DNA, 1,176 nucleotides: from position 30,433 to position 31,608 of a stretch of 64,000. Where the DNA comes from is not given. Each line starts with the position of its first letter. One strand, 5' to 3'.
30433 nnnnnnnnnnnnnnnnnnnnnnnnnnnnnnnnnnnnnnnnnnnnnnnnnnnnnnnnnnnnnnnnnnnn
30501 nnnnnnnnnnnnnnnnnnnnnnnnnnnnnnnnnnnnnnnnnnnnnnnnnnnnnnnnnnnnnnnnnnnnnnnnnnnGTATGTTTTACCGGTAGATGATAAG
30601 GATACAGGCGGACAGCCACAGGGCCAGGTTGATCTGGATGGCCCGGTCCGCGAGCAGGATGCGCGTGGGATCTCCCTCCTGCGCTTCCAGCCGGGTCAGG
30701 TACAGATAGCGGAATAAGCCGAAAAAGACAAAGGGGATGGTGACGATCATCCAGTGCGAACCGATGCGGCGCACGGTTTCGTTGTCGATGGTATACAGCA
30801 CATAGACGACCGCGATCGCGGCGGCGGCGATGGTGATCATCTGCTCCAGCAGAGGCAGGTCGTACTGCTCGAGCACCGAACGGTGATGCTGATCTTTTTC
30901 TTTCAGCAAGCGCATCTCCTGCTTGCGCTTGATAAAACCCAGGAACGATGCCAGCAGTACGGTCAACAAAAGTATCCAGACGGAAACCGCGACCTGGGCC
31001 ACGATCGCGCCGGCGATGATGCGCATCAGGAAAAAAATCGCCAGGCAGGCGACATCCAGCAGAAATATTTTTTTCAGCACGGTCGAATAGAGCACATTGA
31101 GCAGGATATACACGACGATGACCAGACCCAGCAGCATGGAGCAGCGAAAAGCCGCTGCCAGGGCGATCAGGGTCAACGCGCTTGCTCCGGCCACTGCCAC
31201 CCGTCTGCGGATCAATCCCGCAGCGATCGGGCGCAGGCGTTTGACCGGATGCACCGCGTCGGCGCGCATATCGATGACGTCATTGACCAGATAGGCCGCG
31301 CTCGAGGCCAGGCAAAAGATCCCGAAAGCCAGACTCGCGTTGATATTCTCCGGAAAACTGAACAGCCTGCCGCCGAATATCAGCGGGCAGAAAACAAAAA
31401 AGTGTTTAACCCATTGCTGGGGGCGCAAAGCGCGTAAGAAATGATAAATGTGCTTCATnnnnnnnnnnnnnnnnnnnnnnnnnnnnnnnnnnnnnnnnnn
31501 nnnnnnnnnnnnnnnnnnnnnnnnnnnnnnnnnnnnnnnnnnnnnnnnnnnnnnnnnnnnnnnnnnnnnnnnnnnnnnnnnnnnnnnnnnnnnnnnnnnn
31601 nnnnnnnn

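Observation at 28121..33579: Operon coupling 2-oxoacid:ferredoxin oxidoreductase with TVP38, a DPPR-synthase-like UbiA prenyltransferase and a large polytopic membrane protein, next to a PilZ gene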

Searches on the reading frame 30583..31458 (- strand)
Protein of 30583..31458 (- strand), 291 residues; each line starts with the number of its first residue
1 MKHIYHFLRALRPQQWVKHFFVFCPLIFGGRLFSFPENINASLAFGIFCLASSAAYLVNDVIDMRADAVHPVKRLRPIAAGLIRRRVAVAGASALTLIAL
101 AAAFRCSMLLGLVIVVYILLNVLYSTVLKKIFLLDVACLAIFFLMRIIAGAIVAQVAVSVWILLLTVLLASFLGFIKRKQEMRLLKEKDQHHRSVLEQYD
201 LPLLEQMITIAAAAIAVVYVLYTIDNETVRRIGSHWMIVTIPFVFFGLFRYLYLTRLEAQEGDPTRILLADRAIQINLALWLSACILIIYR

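Call 4: search_protein_families(library=pfam, proteins=[window:30583-31458:-], max_evalue=0.01)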
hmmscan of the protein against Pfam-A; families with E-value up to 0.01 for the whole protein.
window:30583-31458:- (291 aa): 1 family
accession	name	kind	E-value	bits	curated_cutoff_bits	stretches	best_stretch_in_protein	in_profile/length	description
PF01040.23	UbiA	-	5.3e-20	72.2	34.2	1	40-261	21-238/250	UbiA prenyltransferase family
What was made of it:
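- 30583..31458 (-): 291-aa UbiA-superfamily enzyme of the polyprenyl-phosphate 5-phosphoribosyltransferase (DPPRS/PPPRS) clade. It has no fused phosphatase domain. It hits PF01040 (call 4).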

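Call 5: search_protein_families(library=ncbifam, proteins=[window:30583-31458:-], max_evalue=0.01)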
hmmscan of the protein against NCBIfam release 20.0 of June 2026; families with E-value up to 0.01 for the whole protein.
window:30583-31458:- (291 aa): 17 families
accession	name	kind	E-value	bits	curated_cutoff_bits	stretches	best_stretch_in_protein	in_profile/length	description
NF008977.0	PRK12324.1-2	equivalog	3.6e-75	253.1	234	1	4-290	2-288/297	decaprenyl-phosphate phosphoribosyltransferase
NF008978.0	PRK12324.1-4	equivalog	2.5e-60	204.1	207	1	7-290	35-320/322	decaprenyl-phosphate phosphoribosyltransferase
NF006088.0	PRK08238.1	equivalog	6.2e-54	183.4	351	1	5-286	193-477/482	UbiA family prenyltransferase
NF008976.0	PRK12324.1-1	equivalog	1.7e-47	162.3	474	1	8-284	22-298/306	decaprenyl-phosphate phosphoribosyltransferase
NF009523.0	PRK12884.1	equivalog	1.6e-14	53.8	269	1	35-170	34-167/279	prenyltransferase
TIGR01473.1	cyoE_ctaB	equivalog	1e-06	28.8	210.3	1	43-131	39-129/281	heme o synthase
NF009521.0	PRK12882.1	equivalog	1.2e-05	24.7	296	1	37-155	37-153/280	geranylgeranylglycerol-phosphate geranylgeranyltransferase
NF005742.0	PRK07566.1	equivalog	2.5e-05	23.5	313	1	6-169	30-199/315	chlorophyll synthase ChlG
TIGR01474.1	ubiA_proteo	equivalog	5.5e-05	22.8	275.45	1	43-166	46-169/282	4-hydroxybenzoate octaprenyltransferase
NF009522.0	PRK12883.1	equivalog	0.00013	21.6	353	1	34-158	32-155/279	geranylgeranylglycerol-phosphate geranylgeranyltransferase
NF009513.0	PRK12872.1-3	equivalog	0.00036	20.2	288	1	43-177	58-187/293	prenyltransferase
NF035940.1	prenyl_rel_EboC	equivalog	0.00054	19.4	250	1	45-161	41-160/292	UbiA-like protein EboC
NF045897.1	SCO3242_trans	equivalog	0.0011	18.7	260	1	54-104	46-94/287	SCO3242 family prenyltransferase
NF041554.1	SA1362_fam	subfamily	0.0032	17.6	42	1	207-259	3-55/70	SA1362 family protein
TIGR01475.1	ubiA_other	subfamily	0.0051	16.3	180.8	1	21-169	15-169/282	UbiA-like polyprenyltransferase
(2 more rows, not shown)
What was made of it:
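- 30583..31458 (-): NF008977 scores 253 bits against a cutoff of 234 (call 5).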

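Call 14: find_homologous_proteins(query=window:30583-31458:-, max_evalue=1e-10)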
Query window:30583-31458:- (291 aa): 1556 proteins with E <= 1e-10 among 8000 candidates; the best 120 are listed.
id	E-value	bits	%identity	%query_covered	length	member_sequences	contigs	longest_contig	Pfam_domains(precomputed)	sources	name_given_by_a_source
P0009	2.9e-180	616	100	100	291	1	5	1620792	PF01040.24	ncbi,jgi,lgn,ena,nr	ncbi:MAG TPA: decaprenyl-phosphate phosphoribosyltransferase [Candidatus Omnitrophota bacterium]|nr:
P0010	3.2e-88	314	49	100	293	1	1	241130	PF01040.24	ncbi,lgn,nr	ncbi:MAG: decaprenyl-phosphate phosphoribosyltransferase [Candidatus Omnitrophica bacterium]|nr:deca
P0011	1.4e-87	312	50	96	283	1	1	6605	PF01040.24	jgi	jgi:4-hydroxybenzoate polyprenyltransferase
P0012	2.0e-87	311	51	97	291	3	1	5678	PF01040.24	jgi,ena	jgi:4-hydroxybenzoate polyprenyltransferase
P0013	1.8e-86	308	48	97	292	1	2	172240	PF01040.24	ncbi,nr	ncbi:MAG: decaprenyl-phosphate phosphoribosyltransferase [Candidatus Omnitrophota bacterium]|nr:deca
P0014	1.9e-86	308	50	100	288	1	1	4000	PF01040.24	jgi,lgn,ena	-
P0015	2.1e-86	308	48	100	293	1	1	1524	PF01040.24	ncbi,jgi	jgi:4-hydroxybenzoate polyprenyltransferase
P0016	2.5e-86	308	48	100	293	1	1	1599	PF01040.24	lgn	-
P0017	1.7e-85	305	49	100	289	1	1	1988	PF01040.24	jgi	jgi:4-hydroxybenzoate polyprenyltransferase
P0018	1.8e-85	305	49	100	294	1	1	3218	PF01040.24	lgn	-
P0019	1.9e-85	305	49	100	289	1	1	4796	PF01040.24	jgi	jgi:4-hydroxybenzoate polyprenyltransferase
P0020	2.0e-85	305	49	100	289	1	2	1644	PF01040.24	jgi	jgi:4-hydroxybenzoate polyprenyltransferase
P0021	2.2e-85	305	49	97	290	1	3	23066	PF01040.24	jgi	-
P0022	3.0e-85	304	48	100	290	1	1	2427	PF01040.24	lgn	-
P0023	2.8e-84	301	48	100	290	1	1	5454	PF01040.24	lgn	-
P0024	3.1e-83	297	48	98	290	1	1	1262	PF01040.24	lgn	-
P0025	3.4e-83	297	48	98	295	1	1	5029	PF01040.24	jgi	jgi:4-hydroxybenzoate polyprenyltransferase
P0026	3.8e-83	297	52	97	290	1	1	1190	PF01040.24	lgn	-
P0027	1.5e-82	295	48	100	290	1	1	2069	PF01040.24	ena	-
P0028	1.8e-82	295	47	100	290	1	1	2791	PF01040.24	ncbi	-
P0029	2.7e-82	294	48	98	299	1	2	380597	PF01040.24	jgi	jgi:4-hydroxybenzoate polyprenyltransferase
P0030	6.7e-82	293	46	100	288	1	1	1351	PF01040.24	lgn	-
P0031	1.3e-81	292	47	100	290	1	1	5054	PF01040.24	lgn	-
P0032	2.5e-81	291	47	98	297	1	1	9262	PF01040.24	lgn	-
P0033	2.9e-81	291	46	97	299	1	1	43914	PF01040.24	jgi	jgi:4-hydroxybenzoate polyprenyltransferase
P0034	7.0e-81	290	47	97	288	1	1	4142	PF01040.24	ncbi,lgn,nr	ncbi:MAG: decaprenyl-phosphate phosphoribosyltransferase [Candidatus Omnitrophica bacterium]|nr:deca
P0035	7.9e-81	290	46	100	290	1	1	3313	PF01040.24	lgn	-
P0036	9.0e-81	289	46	100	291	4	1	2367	PF01040.24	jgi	jgi:4-hydroxybenzoate polyprenyltransferase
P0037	1.5e-80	289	46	97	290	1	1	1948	PF01040.24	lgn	-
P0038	1.6e-80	289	47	100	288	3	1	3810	PF01040.24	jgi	jgi:4-hydroxybenzoate polyprenyltransferase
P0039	3.4e-80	287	46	98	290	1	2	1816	PF01040.24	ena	-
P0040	7.9e-80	286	46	100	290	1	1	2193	PF01040.24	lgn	-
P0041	8.7e-80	286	46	97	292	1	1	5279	PF01040.24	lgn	-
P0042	1.1e-79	286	48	98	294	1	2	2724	PF01040.24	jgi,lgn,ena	-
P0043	2.5e-79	285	47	100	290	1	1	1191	PF01040.24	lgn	-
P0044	5.1e-79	284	49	98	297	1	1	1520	PF01040.24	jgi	jgi:4-hydroxybenzoate polyprenyltransferase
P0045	5.6e-79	284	45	97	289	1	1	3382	PF01040.24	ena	-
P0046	2.3e-78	281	49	96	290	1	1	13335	PF01040.24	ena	-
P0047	1.2e-76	276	46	97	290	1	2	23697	PF01040.24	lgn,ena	-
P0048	2.3e-76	275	44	97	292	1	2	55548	PF01040.24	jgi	jgi:4-hydroxybenzoate polyprenyltransferase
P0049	1.4e-75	272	44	99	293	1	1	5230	PF01040.24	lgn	-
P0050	3.1e-75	271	44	98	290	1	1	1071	PF01040.24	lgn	-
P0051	5.2e-75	270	47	99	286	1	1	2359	PF01040.24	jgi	jgi:4-hydroxybenzoate polyprenyltransferase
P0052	4.4e-74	267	45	97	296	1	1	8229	PF01040.24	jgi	-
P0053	1.0e-72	263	46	97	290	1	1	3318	PF01040.24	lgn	-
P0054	6.3e-70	254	46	97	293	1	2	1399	PF01040.24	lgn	-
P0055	2.5e-69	252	42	98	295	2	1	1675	PF01040.24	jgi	jgi:4-hydroxybenzoate polyprenyltransferase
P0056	2.6e-69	252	43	99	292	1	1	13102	PF01040.24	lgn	-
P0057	2.7e-69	252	46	97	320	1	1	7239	PF01040.24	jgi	jgi:4-hydroxybenzoate polyprenyltransferase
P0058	3.3e-69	251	46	96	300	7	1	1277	PF01040.24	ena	-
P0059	6.9e-69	250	45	96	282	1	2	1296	PF01040.24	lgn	-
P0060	1.4e-68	249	44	98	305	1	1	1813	PF01040.24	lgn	-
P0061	1.5e-68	249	45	97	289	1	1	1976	PF01040.24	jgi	jgi:4-hydroxybenzoate polyprenyltransferase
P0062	2.3e-68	249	45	96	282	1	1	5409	PF01040.24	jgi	jgi:4-hydroxybenzoate polyprenyltransferase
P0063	2.5e-68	249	43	98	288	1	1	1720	PF01040.24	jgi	-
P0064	3.1e-68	248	43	97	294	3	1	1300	PF01040.24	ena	-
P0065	3.2e-68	248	45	96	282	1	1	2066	PF01040.24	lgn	-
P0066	3.8e-68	248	44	98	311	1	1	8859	PF01040.24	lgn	-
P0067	5.0e-68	248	42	99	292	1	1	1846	PF01040.24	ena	-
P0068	5.2e-68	248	45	96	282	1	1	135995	PF01040.24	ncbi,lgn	-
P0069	6.2e-68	247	41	99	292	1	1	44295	PF01040.24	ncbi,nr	ncbi:MAG: decaprenyl-phosphate phosphoribosyltransferase [Candidatus Aminicenantes bacterium]|nr:dec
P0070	6.2e-68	247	45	96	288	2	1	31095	PF01040.24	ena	-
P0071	6.4e-68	247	42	99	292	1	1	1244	PF01040.24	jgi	-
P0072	7.8e-68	247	46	97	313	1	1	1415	PF01040.24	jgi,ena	-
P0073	9.6e-68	247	47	97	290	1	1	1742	PF01040.24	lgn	-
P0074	1.1e-67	247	45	98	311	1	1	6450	PF01040.24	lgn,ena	-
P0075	1.1e-67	246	41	99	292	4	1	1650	PF01040.24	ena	-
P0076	1.3e-67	246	42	99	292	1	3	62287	PF01040.24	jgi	-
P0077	1.3e-67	246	47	98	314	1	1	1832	PF01040.24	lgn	-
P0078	1.3e-67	246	44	97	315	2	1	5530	PF01040.24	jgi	jgi:4-hydroxybenzoate polyprenyltransferase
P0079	1.3e-67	246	44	98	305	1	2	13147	PF01040.24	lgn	-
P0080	1.3e-67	246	42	99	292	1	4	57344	PF01040.24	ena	-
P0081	2.0e-67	246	46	97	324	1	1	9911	PF01040.24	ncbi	-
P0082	2.6e-67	245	46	97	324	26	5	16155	PF01040.24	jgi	jgi:4-hydroxybenzoate polyprenyltransferase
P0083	3.4e-67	245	42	99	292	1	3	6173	PF01040.24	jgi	jgi:4-hydroxybenzoate polyprenyltransferase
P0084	3.5e-67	245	45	99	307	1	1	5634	PF01040.24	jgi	jgi:4-hydroxybenzoate polyprenyltransferase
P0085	4.2e-67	245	43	98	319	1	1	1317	PF01040.24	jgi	jgi:4-hydroxybenzoate polyprenyltransferase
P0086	5.2e-67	244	44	97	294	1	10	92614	PF01040.24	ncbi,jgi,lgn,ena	ncbi:MAG: decaprenyl-phosphate phosphoribosyltransferase [Bradymonadia bacterium]|jgi:4-hydroxybenzo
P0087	5.2e-67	244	43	98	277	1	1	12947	PF01040.24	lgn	-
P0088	5.9e-67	244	42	99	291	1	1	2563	PF01040.24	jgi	-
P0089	7.4e-67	244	44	97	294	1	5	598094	PF01040.24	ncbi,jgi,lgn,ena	jgi:4-hydroxybenzoate polyprenyltransferase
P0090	7.7e-67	244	45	98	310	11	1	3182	PF01040.24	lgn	-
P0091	7.9e-67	244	45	99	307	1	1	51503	PF01040.24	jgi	jgi:4-hydroxybenzoate polyprenyltransferase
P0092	9.5e-67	243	45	98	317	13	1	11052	PF01040.24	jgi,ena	-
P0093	1.1e-66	243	43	99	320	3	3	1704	PF01040.24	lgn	-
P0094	1.1e-66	243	43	99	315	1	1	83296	PF01040.24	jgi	jgi:4-hydroxybenzoate polyprenyltransferase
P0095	1.1e-66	243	45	98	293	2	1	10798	PF01040.24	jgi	jgi:4-hydroxybenzoate polyprenyltransferase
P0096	1.2e-66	243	41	99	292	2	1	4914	PF01040.24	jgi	-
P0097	1.3e-66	243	45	97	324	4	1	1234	PF01040.24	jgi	jgi:4-hydroxybenzoate polyprenyltransferase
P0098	1.4e-66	243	43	97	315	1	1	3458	PF01040.24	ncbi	-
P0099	1.6e-66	243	44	97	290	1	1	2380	PF01040.24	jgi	jgi:4-hydroxybenzoate polyprenyltransferase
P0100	1.7e-66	243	44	99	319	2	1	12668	PF01040.24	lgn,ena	-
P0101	1.9e-66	242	45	97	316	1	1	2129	PF01040.24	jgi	jgi:4-hydroxybenzoate polyprenyltransferase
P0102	2.0e-66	242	42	100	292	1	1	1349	PF01040.24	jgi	jgi:4-hydroxybenzoate polyprenyltransferase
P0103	2.2e-66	242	43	97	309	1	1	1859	PF01040.24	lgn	-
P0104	2.3e-66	242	44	97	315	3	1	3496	PF01040.24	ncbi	-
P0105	2.9e-66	242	43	99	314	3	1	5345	PF01040.24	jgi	jgi:4-hydroxybenzoate polyprenyltransferase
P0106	3.2e-66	242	46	98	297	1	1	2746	PF01040.24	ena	-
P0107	4.2e-66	241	43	97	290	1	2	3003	PF01040.24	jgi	jgi:4-hydroxybenzoate polyprenyltransferase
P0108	4.6e-66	241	43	97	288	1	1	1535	PF01040.24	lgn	-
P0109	7.0e-66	241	44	98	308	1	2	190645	PF01040.24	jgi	jgi:4-hydroxybenzoate polyprenyltransferase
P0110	7.2e-66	241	43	97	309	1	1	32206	PF01040.24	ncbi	-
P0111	7.4e-66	240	44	98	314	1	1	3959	PF01040.24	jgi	jgi:4-hydroxybenzoate polyprenyltransferase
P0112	7.6e-66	240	44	98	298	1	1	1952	PF01040.24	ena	-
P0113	9.3e-66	240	43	97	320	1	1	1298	PF01040.24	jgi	jgi:4-hydroxybenzoate polyprenyltransferase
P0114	9.7e-66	240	41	99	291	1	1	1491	PF01040.24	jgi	-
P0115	1.1e-65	240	46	92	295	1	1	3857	PF01040.24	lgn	-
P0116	1.1e-65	240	46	98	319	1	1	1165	PF01040.24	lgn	-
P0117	1.2e-65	240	44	98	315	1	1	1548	PF01040.24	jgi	jgi:4-hydroxybenzoate polyprenyltransferase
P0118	1.3e-65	240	45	98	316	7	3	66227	PF01040.24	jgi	jgi:4-hydroxybenzoate polyprenyltransferase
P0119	1.4e-65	240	45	97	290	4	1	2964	PF01040.24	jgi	jgi:4-hydroxybenzoate polyprenyltransferase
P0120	1.6e-65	239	45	97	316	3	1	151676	PF01040.24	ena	-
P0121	1.8e-65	239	46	92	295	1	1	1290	PF01040.24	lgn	-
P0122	2.0e-65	239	45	92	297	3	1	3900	PF01040.24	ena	-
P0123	2.2e-65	239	44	98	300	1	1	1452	PF01040.24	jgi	jgi:4-hydroxybenzoate polyprenyltransferase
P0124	2.5e-65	239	43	97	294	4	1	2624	PF01040.24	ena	-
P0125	2.5e-65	239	43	97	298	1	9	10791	PF01040.24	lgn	-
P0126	2.5e-65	239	44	98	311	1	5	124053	PF01040.24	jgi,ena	jgi:4-hydroxybenzoate polyprenyltransferase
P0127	2.8e-65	239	47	97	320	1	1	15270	PF01040.24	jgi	jgi:4-hydroxybenzoate polyprenyltransferase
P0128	3.3e-65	238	44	96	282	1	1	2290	PF01040.24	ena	-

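Call 15: find_encoding_contigs(protein=P0010, flank=7000, max_places=1)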
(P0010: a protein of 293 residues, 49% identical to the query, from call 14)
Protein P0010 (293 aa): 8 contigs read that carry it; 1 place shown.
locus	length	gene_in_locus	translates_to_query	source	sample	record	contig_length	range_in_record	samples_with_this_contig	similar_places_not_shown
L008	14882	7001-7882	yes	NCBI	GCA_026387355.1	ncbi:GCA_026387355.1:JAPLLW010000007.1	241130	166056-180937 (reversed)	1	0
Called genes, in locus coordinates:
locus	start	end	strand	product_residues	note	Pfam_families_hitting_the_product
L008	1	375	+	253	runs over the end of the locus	PF14305:ATPgrasp_TupA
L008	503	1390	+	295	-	PF13641:Glyco_tranf_2_3 (faint), PF00535:Glycos_transf_2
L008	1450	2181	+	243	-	PF05050:Methyltransf_21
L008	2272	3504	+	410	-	PF13439:Glyco_transf_4, PF00534:Glycos_transf_1, PF13692:Glyco_trans_1_4, PF13524:Glyco_trans_1_2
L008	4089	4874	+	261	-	PF00535:Glycos_transf_2, PF10111:Glyco_tranf_2_2 (weak), PF13641:Glyco_tranf_2_3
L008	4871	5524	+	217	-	PF02397:Bac_transf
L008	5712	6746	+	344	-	PF04055:Radical_SAM (weak)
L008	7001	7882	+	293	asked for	PF01040:UbiA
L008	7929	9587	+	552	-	PF13231:PMT_2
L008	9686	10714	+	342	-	PF13472:Lipase_GDSL_2 (weak)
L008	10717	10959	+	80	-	PF19588:SxtJ (weak)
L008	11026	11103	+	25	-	PF19451:DUF5989 (weak)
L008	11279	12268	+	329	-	-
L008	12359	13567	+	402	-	PF00919:UPF0004, PF04055:Radical_SAM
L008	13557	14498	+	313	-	PF01745:IPT (weak), PF01715:IPPT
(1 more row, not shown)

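Call 16: find_encoding_contigs(protein=P0013, flank=7000, max_places=1)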
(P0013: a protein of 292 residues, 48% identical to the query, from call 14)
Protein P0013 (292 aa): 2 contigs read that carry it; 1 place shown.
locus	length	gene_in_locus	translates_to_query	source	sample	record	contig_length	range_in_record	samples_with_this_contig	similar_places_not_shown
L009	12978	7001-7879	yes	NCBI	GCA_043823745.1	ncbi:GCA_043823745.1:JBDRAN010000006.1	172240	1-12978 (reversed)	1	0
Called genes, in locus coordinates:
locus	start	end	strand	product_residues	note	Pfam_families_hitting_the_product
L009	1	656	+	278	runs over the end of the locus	PF02195:ParB_N, PF17762:HTH_ParB, PF08535:KorB (weak), PF23552:ParB_C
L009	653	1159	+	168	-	PF00334:NDK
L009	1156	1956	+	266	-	PF03755:YicC-like_N, PF08340:YicC-like_C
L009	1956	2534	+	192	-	PF00625:Guanylate_kin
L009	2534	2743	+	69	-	PF01192:RNA_pol_Rpb6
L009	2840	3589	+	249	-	PF14528:LAGLIDADG_3 (weak)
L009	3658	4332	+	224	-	PF14528:LAGLIDADG_3 (weak)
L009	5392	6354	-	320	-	PF00535:Glycos_transf_2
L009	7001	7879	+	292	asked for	PF01040:UbiA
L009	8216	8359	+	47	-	-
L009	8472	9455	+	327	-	PF01073:3Beta_HSD, PF01370:Epimerase, PF02719:Polysacc_synt_2, PF04321:RmlD_sub_bind, PF13460:NAD_binding_10, PF16363:GDP_Man_Dehyd, PF07993:NAD_binding_4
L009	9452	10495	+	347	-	PF01073:3Beta_HSD, PF01370:Epimerase, PF02719:Polysacc_synt_2, PF04321:RmlD_sub_bind, PF13460:NAD_binding_10, PF16363:GDP_Man_Dehyd, PF07993:NAD_binding_4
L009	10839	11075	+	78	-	PF12728:HTH_17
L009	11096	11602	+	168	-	PF02357:NusG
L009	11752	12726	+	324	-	PF01073:3Beta_HSD, PF01370:Epimerase, PF16363:GDP_Man_Dehyd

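Call 17: find_encoding_contigs(protein=P0029, flank=7000, max_places=1)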
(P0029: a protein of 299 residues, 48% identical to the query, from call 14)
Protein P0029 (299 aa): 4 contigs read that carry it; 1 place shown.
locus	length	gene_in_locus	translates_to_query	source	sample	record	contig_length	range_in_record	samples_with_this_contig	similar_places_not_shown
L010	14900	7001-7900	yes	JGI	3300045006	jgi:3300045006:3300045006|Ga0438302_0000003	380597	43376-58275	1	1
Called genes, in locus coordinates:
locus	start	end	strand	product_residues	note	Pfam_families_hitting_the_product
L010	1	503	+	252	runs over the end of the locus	PF01476:LysM, PF01510:Amidase_2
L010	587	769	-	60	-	-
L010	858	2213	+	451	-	-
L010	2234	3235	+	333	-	-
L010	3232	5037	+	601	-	PF26626:DUF8201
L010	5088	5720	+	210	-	PF05724:TPMT (weak), PF13489:Methyltransf_23, PF08003:Methyltransf_9 (weak), PF02353:CMAS (weak), PF13847:Methyltransf_31, PF08241:Methyltransf_11, PF08242:Methyltransf_12, PF13649:Methyltransf_25, +2 more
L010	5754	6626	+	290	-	PF25084:LbH_EIF2B (faint), PF00132:Hexapep, PF25087:GMPPB_C (weak), PF00132:Hexapep, PF13720:Acetyltransf_11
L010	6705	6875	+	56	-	-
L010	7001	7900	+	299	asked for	PF01040:UbiA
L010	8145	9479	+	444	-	-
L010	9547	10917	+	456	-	PF01235:Na_Ala_symp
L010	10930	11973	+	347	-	PF01758:SBF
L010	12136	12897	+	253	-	PF01209:Ubie_methyltran, PF03848:TehB, PF05175:MTS, PF13489:Methyltransf_23, PF13847:Methyltransf_31, PF08241:Methyltransf_11, PF08242:Methyltransf_12, PF13649:Methyltransf_25, +2 more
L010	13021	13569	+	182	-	-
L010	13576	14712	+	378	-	PF00919:UPF0004, PF04055:Radical_SAM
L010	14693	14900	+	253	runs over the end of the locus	PF00515:TPR_1 (faint), PF07719:TPR_2 (faint), PF13174:TPR_6 (faint), PF13181:TPR_8 (faint), PF14559:TPR_19, PF12895:ANAPC3 (weak), PF09976:TPR_21 (weak), PF05036:SPOR, +6 more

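Call 37: search_protein_families(library=pfam, alignment_id=A3, max_evalue=0.0001)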
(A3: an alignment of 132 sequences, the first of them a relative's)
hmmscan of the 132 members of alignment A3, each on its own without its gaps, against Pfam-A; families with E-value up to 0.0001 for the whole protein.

A. member 1, L010:5079-5720:+ (213 aa): 11 families
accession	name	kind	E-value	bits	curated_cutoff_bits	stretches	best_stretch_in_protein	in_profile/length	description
PF13489.12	Methyltransf_23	-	3.8e-22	79.2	27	1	40-192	22-162/164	Methyltransferase domain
PF13847.12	Methyltransf_31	-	2.7e-17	63.2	27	1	40-144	3-113/145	Methyltransferase domain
PF08241.18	Methyltransf_11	-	1.5e-16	61.2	21.2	1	46-140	2-95/95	Methyltransferase domain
PF08242.18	Methyltransf_12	-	4e-16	60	30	1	45-138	1-98/98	Methyltransferase domain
PF13649.12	Methyltransf_25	-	1e-14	55.4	27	1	44-136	1-97/97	Methyltransferase domain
PF02353.26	CMAS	-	8e-07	29.1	27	1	41-141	63-165/273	Mycolic acid cyclopropane synthetase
PF05724.17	TPMT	-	2.4e-06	27.8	26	1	36-76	33-73/218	Thiopurine S-methyltransferase (TPMT)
PF08003.17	Methyltransf_9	-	4.5e-06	26.3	23.8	1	36-166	111-243/315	Protein of unknown function (DUF1698)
PF07021.18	MetW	-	9e-06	25.9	21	1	42-149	15-116/193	Methionine biosynthesis protein MetW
PF01728.25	FtsJ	-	1.6e-05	25.3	24.1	1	38-110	15-96/181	FtsJ-like methyltransferase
PF05175.20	MTS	-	3e-05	24.2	23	1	31-140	22-138/170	Methyltransferase small domain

B. families by the number of members that match (of 132 scanned): 144 families (the first 25 are shown)
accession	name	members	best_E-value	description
PF01040.23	UbiA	5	1.8e-27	UbiA prenyltransferase family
PF01808.24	AICARFT_IMPCHas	4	6.2e-91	AICARFT/IMPCHase bienzyme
PF00535.33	Glycos_transf_2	4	4.4e-43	Glycosyl transferase family 2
PF02769.27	AIRS_C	4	3.9e-28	AIR synthase related protein, C-terminal domain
PF03062.24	MBOAT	4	1.7e-24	MBOAT, membrane-bound O-acyltransferase family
PF00586.29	AIRS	4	5e-24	AIR synthase related protein, N-terminal domain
PF13649.12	Methyltransf_25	4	3.8e-23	Methyltransferase domain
PF02142.27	MGS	4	1.2e-22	MGS-like domain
PF13489.12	Methyltransf_23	4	3.8e-22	Methyltransferase domain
PF13847.12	Methyltransf_31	4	6.7e-20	Methyltransferase domain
PF08241.18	Methyltransf_11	4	1.2e-19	Methyltransferase domain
PF08242.18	Methyltransf_12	4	4e-16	Methyltransferase domain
PF01071.24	GARS_A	3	3.4e-74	Phosphoribosylglycinamide synthetase, ATP-grasp (A) domain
PF02844.21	GARS_N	3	4.4e-39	Phosphoribosylglycinamide synthetase, N domain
PF02843.22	GARS_C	3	1.2e-32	Phosphoribosylglycinamide synthetase, C domain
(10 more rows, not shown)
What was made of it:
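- UbiA is the most frequent Pfam family among neighbours of the GT-C family (5 of 26 loci, call 37).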

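Call 49: search_dna_similar(query=window:30583-31458:-, collection=phages, mode=protein, max_evalue=0.00001, max_rows=15)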
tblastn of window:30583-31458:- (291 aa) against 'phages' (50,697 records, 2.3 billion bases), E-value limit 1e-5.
Records with a match: 1; places in all: 1; records where one place covers at least 80% of the query: 1.
Best place of each record, by identity: <60% 1.
By first word of the organism name: Bacteriophage 1.
By host as written in the record: - 1.
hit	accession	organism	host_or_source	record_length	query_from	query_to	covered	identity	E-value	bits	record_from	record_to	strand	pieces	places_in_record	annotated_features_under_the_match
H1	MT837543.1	Bacteriophage sp.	human fecal samples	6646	4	290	99%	34.7%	5e-33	133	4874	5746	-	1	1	record has no annotation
